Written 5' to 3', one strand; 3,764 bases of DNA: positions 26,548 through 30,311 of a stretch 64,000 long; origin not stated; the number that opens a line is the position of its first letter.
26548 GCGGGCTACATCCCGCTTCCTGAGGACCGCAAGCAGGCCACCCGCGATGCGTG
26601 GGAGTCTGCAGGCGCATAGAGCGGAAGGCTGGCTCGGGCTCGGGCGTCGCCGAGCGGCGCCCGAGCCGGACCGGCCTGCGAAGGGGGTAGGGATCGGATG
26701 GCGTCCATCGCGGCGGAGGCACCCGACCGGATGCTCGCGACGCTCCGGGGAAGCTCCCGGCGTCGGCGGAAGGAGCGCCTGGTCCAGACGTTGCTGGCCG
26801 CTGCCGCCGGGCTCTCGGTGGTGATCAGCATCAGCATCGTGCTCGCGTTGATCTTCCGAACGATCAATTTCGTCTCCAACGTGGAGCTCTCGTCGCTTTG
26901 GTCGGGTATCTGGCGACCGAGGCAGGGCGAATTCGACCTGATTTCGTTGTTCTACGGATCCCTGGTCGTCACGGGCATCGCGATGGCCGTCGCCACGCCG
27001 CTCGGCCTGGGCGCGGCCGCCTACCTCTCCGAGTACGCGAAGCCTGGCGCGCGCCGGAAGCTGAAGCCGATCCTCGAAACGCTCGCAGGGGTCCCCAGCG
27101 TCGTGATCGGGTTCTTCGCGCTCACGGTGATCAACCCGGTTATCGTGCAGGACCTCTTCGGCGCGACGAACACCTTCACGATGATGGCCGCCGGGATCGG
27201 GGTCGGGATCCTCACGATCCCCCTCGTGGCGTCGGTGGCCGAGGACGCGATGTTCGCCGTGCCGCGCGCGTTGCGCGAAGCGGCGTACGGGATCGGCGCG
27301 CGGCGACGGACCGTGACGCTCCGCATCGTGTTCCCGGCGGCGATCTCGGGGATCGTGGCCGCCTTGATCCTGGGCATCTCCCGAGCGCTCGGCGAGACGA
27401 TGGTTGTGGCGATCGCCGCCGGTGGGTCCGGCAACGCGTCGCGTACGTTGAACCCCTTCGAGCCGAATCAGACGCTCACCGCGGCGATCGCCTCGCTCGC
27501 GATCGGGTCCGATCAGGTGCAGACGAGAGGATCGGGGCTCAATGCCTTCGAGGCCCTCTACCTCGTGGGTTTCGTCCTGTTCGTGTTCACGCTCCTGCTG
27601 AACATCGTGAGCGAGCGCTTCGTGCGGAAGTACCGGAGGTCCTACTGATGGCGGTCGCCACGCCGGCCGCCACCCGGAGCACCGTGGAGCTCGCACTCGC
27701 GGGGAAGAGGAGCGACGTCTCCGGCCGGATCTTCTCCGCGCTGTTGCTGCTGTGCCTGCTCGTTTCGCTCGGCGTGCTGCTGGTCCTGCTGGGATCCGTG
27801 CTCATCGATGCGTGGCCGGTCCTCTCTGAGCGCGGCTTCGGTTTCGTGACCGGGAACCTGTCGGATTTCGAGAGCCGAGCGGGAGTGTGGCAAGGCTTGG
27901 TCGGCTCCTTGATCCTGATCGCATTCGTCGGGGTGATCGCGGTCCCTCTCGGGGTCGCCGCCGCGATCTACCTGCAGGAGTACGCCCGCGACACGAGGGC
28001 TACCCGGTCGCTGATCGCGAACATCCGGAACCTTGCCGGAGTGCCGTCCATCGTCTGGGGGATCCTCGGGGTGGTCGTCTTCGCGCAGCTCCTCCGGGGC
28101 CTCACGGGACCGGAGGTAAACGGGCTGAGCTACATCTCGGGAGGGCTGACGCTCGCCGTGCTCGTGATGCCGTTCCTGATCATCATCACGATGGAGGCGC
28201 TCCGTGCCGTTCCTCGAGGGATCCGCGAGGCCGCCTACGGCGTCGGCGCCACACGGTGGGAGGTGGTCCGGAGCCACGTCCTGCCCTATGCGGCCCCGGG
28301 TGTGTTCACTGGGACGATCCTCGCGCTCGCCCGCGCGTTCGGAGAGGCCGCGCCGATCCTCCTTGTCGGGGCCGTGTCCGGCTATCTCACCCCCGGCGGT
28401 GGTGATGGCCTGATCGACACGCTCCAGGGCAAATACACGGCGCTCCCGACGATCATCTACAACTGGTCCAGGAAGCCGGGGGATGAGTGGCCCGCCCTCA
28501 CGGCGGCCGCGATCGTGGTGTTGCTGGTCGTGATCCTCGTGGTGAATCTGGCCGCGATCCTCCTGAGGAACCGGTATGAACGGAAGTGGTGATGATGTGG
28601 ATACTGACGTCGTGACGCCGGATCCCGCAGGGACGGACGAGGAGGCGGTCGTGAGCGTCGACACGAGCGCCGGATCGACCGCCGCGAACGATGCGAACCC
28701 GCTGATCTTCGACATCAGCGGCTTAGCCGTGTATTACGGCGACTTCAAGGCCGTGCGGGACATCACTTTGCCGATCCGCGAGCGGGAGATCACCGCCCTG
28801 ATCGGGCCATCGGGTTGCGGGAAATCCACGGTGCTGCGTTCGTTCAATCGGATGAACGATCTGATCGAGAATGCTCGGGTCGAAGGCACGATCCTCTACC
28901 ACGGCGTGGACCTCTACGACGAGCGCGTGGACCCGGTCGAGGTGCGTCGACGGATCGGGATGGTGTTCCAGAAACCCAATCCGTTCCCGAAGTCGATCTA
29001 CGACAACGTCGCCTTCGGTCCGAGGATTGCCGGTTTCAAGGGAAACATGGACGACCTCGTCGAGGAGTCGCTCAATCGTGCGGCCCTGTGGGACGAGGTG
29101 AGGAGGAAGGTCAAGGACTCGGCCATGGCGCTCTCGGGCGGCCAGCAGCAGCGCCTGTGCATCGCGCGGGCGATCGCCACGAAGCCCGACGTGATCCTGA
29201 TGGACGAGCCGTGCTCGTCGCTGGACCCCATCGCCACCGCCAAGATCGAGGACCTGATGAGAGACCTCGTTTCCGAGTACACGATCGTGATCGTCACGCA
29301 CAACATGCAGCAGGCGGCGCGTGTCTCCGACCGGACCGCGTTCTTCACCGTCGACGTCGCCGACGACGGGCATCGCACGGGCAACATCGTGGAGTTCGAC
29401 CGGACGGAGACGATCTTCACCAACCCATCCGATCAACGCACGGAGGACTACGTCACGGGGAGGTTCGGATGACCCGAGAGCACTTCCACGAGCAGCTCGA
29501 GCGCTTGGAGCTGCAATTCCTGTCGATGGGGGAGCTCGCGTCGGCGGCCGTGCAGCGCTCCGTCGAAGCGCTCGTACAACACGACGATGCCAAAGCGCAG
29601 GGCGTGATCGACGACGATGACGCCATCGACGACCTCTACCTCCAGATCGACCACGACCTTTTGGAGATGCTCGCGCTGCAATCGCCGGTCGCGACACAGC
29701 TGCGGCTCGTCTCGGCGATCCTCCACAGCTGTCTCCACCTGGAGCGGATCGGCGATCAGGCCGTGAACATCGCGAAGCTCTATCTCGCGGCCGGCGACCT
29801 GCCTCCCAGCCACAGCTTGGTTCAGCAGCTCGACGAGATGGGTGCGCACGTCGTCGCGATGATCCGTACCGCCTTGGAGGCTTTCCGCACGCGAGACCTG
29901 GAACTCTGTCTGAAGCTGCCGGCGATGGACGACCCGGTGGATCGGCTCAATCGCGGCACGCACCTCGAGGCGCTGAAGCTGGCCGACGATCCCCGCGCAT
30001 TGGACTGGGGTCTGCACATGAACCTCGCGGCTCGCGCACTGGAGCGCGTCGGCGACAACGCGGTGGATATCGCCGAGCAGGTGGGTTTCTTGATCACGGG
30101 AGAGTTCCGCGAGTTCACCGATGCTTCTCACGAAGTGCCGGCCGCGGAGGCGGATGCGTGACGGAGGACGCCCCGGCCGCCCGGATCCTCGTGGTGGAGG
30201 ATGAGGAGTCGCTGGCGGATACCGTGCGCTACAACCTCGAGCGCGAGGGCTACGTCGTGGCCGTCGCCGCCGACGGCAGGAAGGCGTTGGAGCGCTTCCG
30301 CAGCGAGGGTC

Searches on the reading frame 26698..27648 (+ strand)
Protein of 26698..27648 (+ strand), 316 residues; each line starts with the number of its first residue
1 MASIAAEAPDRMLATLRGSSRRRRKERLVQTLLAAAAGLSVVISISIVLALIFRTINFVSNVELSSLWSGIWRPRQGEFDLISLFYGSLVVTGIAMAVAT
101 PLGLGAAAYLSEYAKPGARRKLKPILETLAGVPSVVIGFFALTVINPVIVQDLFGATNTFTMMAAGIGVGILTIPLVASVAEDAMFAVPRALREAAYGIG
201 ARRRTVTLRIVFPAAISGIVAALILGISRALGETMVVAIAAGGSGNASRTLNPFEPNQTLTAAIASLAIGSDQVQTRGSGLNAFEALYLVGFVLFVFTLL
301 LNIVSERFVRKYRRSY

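Call 38: search_protein_families(library=pfam, proteins=[window:26698-27648:+], max_evalue=0.001)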
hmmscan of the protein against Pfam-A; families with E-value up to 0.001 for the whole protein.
window:26698-27648:+ (316 aa): 1 family
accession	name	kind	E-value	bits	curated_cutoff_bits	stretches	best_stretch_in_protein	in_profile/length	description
PF00528.27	BPD_transp_1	-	1.7e-15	57.6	26.4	1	100-313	2-183/184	Binding-protein-dependent transport system inner membrane component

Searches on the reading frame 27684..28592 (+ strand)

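Call 38: search_protein_families(library=pfam, proteins=[window:27684-28592:+], max_evalue=0.001)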
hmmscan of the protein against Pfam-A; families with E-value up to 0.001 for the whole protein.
window:27684-28592:+ (302 aa): 1 family
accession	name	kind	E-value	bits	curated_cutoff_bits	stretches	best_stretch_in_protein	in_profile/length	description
PF00528.27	BPD_transp_1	-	4.9e-21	75.7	26.4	1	87-296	2-180/184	Binding-protein-dependent transport system inner membrane component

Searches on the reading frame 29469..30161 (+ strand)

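Call 40: search_protein_families(library=pfam, proteins=[window:29469-30161:+], max_evalue=0.0001)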
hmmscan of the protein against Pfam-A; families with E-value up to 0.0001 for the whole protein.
window:29469-30161:+ (230 aa): 1 family
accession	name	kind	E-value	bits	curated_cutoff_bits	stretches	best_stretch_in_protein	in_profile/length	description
PF01895.24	PhoU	-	3e-40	136.9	23.5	2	18-103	2-87/89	PhoU domain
